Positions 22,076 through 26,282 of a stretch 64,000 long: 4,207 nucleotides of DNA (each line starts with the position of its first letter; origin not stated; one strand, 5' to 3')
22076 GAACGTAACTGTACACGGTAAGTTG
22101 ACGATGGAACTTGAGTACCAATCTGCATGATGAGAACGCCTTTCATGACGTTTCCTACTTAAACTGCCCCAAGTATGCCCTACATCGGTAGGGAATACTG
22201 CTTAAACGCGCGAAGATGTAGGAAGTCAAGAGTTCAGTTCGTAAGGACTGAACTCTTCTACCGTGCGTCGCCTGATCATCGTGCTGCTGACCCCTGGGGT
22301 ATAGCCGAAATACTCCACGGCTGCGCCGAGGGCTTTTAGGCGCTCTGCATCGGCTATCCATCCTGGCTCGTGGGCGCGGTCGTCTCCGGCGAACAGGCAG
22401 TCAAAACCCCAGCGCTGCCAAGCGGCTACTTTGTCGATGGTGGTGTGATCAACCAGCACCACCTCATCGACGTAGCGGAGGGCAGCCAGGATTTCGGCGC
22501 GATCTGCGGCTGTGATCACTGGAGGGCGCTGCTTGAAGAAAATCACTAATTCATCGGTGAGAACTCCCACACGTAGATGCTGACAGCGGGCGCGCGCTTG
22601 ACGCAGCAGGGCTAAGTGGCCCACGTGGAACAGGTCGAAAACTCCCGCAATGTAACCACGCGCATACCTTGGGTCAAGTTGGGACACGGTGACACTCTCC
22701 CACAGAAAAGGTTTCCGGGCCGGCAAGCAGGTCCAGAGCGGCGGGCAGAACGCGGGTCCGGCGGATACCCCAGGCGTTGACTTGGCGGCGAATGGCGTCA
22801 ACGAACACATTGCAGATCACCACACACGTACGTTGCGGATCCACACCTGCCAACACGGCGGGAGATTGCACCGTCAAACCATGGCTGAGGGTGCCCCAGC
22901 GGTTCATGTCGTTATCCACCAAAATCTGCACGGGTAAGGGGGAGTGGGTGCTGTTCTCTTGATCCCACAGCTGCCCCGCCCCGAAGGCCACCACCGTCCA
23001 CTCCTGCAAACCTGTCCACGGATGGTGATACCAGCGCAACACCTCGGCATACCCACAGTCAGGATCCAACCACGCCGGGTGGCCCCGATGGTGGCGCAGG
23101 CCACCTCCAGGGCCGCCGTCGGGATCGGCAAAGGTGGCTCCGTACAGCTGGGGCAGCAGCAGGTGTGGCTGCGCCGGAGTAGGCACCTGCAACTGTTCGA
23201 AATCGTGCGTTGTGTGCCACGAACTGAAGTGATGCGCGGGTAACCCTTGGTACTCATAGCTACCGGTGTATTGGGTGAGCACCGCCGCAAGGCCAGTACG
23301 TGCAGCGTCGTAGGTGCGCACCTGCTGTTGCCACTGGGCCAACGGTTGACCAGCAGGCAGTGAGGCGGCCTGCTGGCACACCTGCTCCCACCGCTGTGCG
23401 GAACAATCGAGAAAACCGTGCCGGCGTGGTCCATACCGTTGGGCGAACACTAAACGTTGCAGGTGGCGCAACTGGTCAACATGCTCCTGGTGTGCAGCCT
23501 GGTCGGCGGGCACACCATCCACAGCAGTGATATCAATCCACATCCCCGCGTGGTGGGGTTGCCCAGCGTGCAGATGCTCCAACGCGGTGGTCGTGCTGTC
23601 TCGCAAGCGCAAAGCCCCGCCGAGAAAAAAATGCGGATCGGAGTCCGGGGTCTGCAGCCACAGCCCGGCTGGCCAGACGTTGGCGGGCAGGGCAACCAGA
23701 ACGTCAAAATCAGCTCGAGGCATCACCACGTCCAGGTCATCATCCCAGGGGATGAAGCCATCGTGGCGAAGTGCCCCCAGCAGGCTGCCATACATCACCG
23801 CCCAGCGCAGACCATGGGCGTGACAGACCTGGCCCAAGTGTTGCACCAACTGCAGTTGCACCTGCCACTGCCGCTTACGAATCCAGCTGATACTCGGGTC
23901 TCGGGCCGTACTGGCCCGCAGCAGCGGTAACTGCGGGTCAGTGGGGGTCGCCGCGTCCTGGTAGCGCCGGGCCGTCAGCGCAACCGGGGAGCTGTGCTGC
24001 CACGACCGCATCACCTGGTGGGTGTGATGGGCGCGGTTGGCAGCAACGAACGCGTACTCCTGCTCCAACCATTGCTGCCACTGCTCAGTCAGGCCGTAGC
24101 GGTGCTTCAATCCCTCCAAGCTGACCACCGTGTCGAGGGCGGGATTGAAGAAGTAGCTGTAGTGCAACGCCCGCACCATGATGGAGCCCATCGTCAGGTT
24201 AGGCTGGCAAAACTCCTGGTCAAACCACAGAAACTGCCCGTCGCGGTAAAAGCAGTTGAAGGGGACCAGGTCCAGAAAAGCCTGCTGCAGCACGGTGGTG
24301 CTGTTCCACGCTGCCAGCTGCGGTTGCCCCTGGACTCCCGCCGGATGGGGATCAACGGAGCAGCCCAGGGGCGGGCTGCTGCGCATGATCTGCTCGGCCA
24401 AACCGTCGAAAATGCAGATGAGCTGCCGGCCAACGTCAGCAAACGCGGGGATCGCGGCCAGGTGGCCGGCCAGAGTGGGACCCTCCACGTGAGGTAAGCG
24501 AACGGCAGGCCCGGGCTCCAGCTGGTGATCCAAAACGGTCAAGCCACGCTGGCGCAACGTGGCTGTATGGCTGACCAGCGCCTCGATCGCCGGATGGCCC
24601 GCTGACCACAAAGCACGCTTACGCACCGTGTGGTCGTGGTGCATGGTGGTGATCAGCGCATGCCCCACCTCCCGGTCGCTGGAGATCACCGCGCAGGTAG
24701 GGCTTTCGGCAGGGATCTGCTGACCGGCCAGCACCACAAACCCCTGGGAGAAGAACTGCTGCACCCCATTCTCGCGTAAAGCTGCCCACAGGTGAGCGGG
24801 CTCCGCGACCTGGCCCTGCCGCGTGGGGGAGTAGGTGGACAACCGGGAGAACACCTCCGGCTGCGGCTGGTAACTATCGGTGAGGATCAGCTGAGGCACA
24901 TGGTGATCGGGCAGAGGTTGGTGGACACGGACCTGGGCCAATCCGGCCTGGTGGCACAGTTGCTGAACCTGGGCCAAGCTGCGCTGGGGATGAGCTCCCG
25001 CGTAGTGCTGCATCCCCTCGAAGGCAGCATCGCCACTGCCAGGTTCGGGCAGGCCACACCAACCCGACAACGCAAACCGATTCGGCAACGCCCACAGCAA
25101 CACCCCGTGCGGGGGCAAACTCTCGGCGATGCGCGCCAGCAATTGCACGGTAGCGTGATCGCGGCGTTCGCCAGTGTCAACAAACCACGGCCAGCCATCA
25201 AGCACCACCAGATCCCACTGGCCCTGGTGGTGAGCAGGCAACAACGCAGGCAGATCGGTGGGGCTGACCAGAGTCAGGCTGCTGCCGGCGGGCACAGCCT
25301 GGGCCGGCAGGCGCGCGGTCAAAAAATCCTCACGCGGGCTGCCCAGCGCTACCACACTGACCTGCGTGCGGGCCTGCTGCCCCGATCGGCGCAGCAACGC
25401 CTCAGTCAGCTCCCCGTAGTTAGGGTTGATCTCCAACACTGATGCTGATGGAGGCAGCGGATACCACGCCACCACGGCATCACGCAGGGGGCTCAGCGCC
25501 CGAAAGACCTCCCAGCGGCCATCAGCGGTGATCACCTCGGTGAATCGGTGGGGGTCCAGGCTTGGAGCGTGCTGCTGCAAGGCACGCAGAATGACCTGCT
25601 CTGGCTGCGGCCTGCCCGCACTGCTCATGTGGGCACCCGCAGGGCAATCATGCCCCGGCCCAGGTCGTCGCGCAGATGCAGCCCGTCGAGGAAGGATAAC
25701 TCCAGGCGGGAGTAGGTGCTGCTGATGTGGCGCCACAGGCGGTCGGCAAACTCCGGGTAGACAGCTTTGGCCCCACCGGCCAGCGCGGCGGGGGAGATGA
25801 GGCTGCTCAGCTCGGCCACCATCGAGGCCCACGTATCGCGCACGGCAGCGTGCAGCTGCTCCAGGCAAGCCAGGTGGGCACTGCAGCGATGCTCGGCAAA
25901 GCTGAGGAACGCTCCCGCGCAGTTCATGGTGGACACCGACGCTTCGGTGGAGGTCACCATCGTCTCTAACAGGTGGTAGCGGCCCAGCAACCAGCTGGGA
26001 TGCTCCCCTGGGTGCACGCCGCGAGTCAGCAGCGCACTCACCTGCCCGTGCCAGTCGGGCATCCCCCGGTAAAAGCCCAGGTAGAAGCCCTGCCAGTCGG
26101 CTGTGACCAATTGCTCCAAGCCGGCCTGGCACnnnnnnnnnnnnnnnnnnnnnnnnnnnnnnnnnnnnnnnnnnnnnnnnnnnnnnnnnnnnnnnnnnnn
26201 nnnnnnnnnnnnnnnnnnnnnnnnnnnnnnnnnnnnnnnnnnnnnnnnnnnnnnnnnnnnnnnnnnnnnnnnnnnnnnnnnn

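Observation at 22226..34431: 12-kb single-strand operon for a ribitol/glycerol-phosphate glycopolymer built like a split Haemophilus type-b capsule (bcs) pathway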

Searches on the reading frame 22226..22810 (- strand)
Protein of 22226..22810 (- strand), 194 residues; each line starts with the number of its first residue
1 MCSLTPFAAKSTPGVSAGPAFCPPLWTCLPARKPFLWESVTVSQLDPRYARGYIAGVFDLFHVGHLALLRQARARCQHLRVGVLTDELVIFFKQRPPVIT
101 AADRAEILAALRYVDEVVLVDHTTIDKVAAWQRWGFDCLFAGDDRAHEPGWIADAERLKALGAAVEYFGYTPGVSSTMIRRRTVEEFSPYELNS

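Call 6: search_protein_families(library=pfam, proteins=[window:22226-22810:-], max_evalue=0.01)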
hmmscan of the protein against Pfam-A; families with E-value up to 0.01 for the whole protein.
window:22226-22810:- (194 aa): 2 families
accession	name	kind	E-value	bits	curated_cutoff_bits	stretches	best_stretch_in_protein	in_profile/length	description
PF01467.32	CTP_transf_like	-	2.9e-16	60.3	21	1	54-182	2-133/133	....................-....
PF06574.18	FAD_syn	-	0.0011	19.2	27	1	56-108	13-61/158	FAD synthetase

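Call 7: search_protein_families(library=ncbifam, proteins=[window:22226-22810:-], max_evalue=0.01)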
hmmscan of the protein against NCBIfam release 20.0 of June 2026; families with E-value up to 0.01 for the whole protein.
window:22226-22810:- (194 aa): 10 families
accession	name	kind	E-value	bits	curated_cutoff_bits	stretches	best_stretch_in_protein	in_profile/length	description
TIGR02199.1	rfaE_dom_II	equivalog_domain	4.2e-18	65.5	181.5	1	55-181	17-140/144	D-glycero-beta-D-manno-heptose 1-phosphate adenylyltransferase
TIGR01518.1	g3p_cytidyltrns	equivalog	5.4e-14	52.4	165.4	1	54-181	3-123/125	glycerol-3-phosphate cytidylyltransferase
TIGR00125.1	cyt_tran_rel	domain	9.6e-14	51.3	27.7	1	51-117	1-65/65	adenylyltransferase/cytidyltransferase family protein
NF008454.0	PRK11316.1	equivalog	8.7e-13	47.7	521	1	55-179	346-467/475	bifunctional D-glycero-beta-D-manno-heptose-7-phosphate kinase/D-glycero-beta-D-manno-heptose 1-phosphate adenylyltransferase HldE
NF001985.0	PRK00777.1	subfamily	5.9e-07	29.7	104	1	52-110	7-64/157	pantetheine-phosphate adenylyltransferase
NF041124.1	CoaD_Thcocales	equivalog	0.00023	21.1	290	1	48-89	3-44/156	phosphopantetheine adenylyltransferase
NF005518.0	PRK07143.1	equivalog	0.001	18.6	232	1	52-127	18-95/281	hypothetical protein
NF045965.1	RibF_rel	equivalog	0.0039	16.7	200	1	53-74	16-37/279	FAD synthase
NF004163.0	PRK05627.1-6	equivalog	0.0054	15.9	315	1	55-130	22-92/313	bifunctional riboflavin kinase/FAD synthetase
TIGR00083.1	ribF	equivalog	0.008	15.6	184.35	0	55-117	4-62/290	riboflavin biosynthesis protein RibF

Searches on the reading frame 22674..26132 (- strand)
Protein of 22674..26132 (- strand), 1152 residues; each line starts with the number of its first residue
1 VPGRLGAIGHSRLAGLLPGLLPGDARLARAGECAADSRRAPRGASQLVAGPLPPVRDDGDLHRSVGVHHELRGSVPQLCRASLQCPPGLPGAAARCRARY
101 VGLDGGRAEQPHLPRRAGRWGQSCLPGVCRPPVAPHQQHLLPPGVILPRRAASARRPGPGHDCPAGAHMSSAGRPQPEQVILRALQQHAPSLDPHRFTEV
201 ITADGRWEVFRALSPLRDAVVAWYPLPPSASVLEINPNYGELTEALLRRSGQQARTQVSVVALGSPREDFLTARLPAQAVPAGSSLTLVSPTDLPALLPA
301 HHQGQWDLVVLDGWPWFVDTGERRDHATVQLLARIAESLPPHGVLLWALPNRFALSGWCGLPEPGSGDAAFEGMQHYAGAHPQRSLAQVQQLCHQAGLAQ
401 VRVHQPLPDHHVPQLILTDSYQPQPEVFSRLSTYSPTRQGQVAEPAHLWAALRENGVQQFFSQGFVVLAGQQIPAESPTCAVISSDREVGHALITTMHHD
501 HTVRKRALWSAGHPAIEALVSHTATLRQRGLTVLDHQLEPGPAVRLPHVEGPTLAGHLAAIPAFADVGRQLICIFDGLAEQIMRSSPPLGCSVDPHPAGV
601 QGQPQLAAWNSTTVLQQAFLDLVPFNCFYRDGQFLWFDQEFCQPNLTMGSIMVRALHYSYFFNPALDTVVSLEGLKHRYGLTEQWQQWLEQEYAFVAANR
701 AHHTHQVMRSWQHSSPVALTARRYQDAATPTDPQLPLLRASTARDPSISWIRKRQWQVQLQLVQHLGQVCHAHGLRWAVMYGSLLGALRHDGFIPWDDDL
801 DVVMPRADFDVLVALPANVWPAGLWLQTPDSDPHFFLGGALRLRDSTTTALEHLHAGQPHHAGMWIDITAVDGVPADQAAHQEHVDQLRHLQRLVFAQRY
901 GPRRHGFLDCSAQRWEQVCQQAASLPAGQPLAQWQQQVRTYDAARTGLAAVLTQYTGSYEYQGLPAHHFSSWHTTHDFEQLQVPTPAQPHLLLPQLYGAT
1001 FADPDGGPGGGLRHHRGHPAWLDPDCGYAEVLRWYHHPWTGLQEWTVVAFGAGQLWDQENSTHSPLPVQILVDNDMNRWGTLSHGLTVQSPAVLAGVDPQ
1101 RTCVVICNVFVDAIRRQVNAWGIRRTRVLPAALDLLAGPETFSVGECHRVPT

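Call 6: search_protein_families(library=pfam, proteins=[window:22674-26132:-], max_evalue=0.01)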
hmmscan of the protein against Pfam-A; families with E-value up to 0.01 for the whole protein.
window:22674-26132:- (1152 aa): 1 family
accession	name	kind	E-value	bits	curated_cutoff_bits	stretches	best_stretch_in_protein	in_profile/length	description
PF04991.19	LicD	-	1.5e-30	107.5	22.6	1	770-998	1-227/227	LicD family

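Call 7: search_protein_families(library=ncbifam, proteins=[window:22674-26132:-], max_evalue=0.01)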
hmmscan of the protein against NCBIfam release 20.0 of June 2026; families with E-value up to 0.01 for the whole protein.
window:22674-26132:- (1152 aa): 1 family
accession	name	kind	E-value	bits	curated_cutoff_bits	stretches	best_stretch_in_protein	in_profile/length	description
NF045866.1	GGPL_Ptran_Mf1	equivalog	1.3e-15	58.2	225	1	759-813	5-59/240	diacylglycerol cholinephosphotransferase Mf1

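Call 12: list_cluster_members(proteins=[P0001, window:22674-25631:-, window:25625-26851:-, window:26829-27992:-, window:30247-32490:-, window:32492-33256:-, window:33289-34431:-, window:34465-37110:-, window:22226-22690:-, window:19552-22146:-])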
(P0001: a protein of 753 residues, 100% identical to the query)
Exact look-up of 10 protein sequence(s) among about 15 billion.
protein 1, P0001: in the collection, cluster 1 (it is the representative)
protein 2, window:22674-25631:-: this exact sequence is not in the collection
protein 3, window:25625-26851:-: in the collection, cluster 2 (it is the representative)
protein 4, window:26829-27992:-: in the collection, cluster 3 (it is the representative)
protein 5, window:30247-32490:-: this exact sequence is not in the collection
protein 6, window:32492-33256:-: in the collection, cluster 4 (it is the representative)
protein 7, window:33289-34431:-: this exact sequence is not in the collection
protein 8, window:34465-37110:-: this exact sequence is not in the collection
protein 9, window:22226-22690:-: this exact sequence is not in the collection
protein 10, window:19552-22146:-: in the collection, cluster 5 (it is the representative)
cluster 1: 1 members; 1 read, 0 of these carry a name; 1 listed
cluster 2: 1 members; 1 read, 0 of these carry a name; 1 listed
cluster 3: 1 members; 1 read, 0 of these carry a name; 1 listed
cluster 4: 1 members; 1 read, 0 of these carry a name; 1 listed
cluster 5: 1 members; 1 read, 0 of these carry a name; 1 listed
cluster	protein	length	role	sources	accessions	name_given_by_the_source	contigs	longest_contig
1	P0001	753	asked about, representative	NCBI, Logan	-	-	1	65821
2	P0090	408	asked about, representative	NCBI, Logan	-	-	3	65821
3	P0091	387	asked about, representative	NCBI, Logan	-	-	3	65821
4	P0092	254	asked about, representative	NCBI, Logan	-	-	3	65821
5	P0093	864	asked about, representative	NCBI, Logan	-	-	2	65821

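Call 22: search_solved_structures(query=window:22674-25631:-, max_evalue=1)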
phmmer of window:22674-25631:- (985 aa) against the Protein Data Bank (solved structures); distinct sequences matched with E-value up to 1: 3.
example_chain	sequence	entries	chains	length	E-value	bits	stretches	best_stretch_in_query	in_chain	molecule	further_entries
6kaj_A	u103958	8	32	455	0.0055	17.9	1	597-636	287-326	Fukutin-related protein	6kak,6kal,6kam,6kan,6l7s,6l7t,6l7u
4p7f_A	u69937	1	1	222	0.15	13.1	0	58-100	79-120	Catechol O-methyltransferase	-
8hz5_A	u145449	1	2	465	0.25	12.4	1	715-765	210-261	Biotin carboxylase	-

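Call 31: find_homologous_proteins(query=window:22674-25631:-, max_evalue=0.001)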
Query window:22674-25631:- (985 aa): 1 proteins with E <= 0.001 among 8000 candidates.
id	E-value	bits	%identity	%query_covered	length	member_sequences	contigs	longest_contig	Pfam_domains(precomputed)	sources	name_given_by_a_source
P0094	0.0e+0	2310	100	100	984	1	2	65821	PF04991.20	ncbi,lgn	-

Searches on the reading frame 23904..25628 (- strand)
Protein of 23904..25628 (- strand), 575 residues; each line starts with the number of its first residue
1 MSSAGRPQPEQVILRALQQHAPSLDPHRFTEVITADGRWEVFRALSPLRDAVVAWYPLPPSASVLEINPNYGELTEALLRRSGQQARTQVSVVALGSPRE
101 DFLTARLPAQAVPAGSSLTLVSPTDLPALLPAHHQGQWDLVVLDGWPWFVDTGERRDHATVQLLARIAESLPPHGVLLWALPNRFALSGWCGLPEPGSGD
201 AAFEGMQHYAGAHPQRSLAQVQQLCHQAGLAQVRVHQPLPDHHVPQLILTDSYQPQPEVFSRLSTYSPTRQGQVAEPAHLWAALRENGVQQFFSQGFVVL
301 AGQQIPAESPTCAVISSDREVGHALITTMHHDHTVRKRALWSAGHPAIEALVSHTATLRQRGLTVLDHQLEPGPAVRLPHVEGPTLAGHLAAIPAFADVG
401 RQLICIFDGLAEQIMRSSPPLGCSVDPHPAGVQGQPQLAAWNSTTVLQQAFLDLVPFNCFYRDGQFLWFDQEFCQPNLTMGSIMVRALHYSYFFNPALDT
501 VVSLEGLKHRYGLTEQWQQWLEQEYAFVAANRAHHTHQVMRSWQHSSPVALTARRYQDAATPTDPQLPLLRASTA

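Call 73: search_protein_representatives(protein=window:23904-25628:-)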
Query: 575 residues. Proteins with E-value up to 0.001 (for the whole library): 1291; up to 1e-10: 530; up to 1e-30: 140. The best 150 are listed.
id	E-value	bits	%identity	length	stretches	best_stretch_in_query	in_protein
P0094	0.0e+00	1320.2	100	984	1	1-575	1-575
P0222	5.7e-65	236.4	34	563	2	160-544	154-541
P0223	9.8e-59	215.8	30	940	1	18-544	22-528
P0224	1.4e-56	208.7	30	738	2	136-546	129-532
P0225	2.4e-56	207.9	31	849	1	28-545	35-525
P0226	4.9e-56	206.9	32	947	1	26-532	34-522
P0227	7.7e-56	206.3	32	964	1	25-540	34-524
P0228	1.4e-54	202.1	32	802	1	25-543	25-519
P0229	1.7e-54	201.8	27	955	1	22-544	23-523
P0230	3.0e-54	201.0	28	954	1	28-538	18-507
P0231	1.2e-53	199.0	29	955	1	28-545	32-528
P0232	2.0e-53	198.3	28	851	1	29-545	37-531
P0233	2.7e-53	197.9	29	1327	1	27-539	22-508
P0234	1.2e-52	195.8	30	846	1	26-553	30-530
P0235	7.6e-52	193.1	31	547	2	160-546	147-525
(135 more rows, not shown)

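Call 75: search_solved_structures(query=A4, max_evalue=1, show_alignments=1)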
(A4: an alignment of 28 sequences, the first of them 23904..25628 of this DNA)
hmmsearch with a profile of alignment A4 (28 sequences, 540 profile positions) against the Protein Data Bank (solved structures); distinct sequences matched with E-value up to 1: 141 (the best 60 are shown).
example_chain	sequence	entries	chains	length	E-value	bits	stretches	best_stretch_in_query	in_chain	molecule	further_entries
6gkv_A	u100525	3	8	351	3.9e-10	41.7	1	61-165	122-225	Coclaurine N-methyltransferase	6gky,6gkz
2p7h_A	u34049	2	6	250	1e-09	40.3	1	60-175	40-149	Hypothetical protein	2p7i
9whw_B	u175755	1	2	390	2.5e-09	39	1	60-165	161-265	N-methyltransferase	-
5kn4_A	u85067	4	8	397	5.1e-09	38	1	61-165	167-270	Pavine N-methyltransferase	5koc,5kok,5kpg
6bqc_A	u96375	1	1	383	4.4e-08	34.9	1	59-165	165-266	Cyclopropane-fatty-acyl-phospholipid synthase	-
3ofj_A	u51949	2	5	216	6.4e-08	34.4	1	67-167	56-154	Nodulation protein S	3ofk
9we4_B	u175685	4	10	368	1.3e-07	33.4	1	60-165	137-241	N-methyltransferase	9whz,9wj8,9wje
8k5l_A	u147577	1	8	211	1.6e-07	33.1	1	64-176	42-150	tRNA (cmo5U34)-methyltransferase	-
7wzg_A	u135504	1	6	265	3.4e-07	32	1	53-168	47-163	Cypemycin N-terminal methyltransferase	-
5z9o_A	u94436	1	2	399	3.7e-07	31.9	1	61-165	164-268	Cyclopropane-fatty-acyl-phospholipid synthase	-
9wj7_B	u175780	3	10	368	7.5e-07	30.8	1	60-165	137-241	N-methyltransferase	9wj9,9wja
3cc8_A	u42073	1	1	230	8.2e-07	30.7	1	62-177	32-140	Putative methyltransferase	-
8rdl_A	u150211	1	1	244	8.9e-07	30.6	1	63-165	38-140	ToxA protein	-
1vbf_A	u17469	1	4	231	1.2e-06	30.1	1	59-138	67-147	231aa long hypothetical protein-L-isoaspartate O-methyltransferase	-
6p3m_A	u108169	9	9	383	1.4e-06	29.9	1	61-161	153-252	tetrahydroprotoberberine N-methyltransferase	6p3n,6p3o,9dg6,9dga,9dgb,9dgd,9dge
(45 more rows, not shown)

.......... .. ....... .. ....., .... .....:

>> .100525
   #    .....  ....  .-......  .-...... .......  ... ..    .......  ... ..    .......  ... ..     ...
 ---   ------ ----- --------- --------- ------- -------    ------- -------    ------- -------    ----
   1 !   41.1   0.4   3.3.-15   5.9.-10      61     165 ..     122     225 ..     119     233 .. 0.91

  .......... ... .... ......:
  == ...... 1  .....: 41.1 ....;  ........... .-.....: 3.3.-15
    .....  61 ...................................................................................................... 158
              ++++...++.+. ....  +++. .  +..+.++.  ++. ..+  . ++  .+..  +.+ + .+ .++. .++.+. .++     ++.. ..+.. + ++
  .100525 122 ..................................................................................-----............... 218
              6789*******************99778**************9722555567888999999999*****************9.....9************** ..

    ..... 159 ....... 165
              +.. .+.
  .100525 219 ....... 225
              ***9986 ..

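Call 76: search_protein_families(library=pfam, alignment_id=A4, max_evalue=0.1)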
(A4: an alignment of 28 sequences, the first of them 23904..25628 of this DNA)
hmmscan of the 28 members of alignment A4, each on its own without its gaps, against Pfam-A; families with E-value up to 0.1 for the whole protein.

A. member 1, window:23904-25628:- (575 aa): 0 families

B. families by the number of members that match (of 28 scanned): 22 families
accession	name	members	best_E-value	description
PF08241.18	Methyltransf_11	21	5.7e-12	Methyltransferase domain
PF13489.12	Methyltransf_23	20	7.2e-12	Methyltransferase domain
PF08242.18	Methyltransf_12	20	5.9e-11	Methyltransferase domain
PF13649.12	Methyltransf_25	18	2.2e-09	Methyltransferase domain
PF00398.26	RrnaAD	18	8.4e-09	Ribosomal RNA adenine dimethylase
PF05401.17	NodS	16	1.4e-07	Nodulation protein S (NodS)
PF13847.12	Methyltransf_31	12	5.6e-09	Methyltransferase domain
PF05175.20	MTS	11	0.0019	Methyltransferase small domain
PF02353.26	CMAS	8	3.1e-09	Mycolic acid cyclopropane synthetase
PF05219.18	DREV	5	6e-06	DREV methyltransferase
PF00891.24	Methyltransf_2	4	0.034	O-methyltransferase domain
PF01135.25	PCMT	2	0.0038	Protein-L-isoaspartate(D-aspartate) O-methyltransferase (PCMT)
PF05891.18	Methyltransf_PK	1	1.6e-05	AdoMet dependent proline di-methyltransferase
PF03602.21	Cons_hypoth95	1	0.0017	Conserved hypothetical protein 95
PF10294.15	Methyltransf_16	1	0.008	Lysine methyltransferase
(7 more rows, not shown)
